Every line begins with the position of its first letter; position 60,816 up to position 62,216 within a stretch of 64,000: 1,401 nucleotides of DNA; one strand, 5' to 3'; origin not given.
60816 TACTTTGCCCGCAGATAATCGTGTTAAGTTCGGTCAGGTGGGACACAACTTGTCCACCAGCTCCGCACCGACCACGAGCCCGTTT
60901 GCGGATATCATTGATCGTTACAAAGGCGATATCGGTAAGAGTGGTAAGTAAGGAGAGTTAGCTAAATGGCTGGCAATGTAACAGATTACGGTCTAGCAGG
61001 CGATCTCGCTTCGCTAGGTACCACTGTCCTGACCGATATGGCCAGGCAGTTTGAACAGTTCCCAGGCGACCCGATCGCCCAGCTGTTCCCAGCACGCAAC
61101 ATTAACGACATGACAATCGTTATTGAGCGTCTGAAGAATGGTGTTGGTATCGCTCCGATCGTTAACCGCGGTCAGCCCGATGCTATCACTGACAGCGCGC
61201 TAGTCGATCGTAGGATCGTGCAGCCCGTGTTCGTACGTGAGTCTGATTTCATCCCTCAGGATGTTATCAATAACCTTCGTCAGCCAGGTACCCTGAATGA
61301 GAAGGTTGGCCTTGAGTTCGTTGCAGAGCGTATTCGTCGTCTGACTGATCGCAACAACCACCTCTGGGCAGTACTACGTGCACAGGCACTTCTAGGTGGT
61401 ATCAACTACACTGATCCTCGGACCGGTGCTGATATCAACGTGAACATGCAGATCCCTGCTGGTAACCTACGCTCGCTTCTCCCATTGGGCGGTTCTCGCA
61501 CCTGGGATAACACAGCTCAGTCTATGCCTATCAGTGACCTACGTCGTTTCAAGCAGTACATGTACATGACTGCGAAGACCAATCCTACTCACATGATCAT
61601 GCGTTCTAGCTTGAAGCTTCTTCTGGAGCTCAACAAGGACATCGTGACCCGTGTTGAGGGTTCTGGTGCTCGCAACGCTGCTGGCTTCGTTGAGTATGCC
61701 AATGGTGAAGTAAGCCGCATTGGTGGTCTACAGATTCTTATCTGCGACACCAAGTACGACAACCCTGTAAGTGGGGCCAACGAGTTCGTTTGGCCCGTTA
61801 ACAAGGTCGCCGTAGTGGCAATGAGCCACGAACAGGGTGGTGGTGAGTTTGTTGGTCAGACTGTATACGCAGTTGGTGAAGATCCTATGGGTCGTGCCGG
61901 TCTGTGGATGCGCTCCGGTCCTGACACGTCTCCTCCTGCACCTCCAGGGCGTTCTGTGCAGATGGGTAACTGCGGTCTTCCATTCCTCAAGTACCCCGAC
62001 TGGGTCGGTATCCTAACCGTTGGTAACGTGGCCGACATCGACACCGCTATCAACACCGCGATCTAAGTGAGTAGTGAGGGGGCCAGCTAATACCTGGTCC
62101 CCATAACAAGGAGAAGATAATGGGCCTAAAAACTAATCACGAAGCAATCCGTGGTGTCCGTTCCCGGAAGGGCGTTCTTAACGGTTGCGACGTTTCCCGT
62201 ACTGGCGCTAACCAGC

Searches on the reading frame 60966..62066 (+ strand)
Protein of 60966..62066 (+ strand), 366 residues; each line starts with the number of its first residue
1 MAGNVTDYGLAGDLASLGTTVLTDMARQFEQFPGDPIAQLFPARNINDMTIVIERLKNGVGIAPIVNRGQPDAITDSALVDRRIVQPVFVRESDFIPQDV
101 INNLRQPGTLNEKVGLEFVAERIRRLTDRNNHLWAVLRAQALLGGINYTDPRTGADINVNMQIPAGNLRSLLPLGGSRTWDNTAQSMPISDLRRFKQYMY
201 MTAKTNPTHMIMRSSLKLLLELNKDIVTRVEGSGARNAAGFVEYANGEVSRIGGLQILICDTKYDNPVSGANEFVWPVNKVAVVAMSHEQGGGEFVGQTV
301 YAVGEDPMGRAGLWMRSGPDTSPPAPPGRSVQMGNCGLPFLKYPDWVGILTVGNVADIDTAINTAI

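Call 14: search_dna_similar(query=window:60966-62066:+, collection=phages, mode=protein, max_rows=15)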
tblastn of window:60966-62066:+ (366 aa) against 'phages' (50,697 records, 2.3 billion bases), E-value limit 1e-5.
Records with a match: 10; places in all: 10; records where one place covers at least 80% of the query: 10.
Best place of each record, by identity: <60% 10.
By first word of the organism name: Microcystis 8; Microcoleus 1; Cyanophage 1.
By host as written in the record: Microcystis aeruginosa FACHB524 4; - 3; Microcystis aeruginosa 2; Cyanobacteria 1.
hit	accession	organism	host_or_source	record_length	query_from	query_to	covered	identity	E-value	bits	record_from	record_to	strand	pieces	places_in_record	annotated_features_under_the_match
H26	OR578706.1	Microcoleus phage My-WqHQDG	river water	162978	21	359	93%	31.7%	8e-43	164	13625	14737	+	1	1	hypothetical protein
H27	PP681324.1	Microcystis phage MaMV-DL02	Microcystis aeruginosa FACHB524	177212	21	359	93%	29.6%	5e-44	168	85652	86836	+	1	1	hypothetical protein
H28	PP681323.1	Microcystis phage MaMV-DL01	Microcystis aeruginosa FACHB524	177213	21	359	93%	29.6%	5e-44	168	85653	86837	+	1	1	hypothetical protein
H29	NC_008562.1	Microcystis phage LMM01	-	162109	21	359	93%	29.6%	6e-44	167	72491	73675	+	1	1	major head protein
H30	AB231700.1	Microcystis phage LMM01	-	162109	21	359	93%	29.6%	6e-44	167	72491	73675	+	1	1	hypothetical protein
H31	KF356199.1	Microcystis phage MaMV-DC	Microcystis aeruginosa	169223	21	359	93%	29.4%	3e-43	166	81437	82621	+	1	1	capsid protein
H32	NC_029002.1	Microcystis phage MaMV-DC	Microcystis aeruginosa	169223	21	359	93%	29.4%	3e-43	166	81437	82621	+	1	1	major head protein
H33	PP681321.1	Microcystis phage MaMV-CH01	Microcystis aeruginosa FACHB524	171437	21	359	93%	29.1%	7e-43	164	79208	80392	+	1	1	hypothetical protein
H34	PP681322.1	Microcystis phage MaMV-CH02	Microcystis aeruginosa FACHB524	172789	21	359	93%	29.1%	7e-43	164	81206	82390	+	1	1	hypothetical protein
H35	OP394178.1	Cyanophage MaMV-DH01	Cyanobacteria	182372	21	359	93%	29.1%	7e-43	164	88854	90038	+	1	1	capsid protein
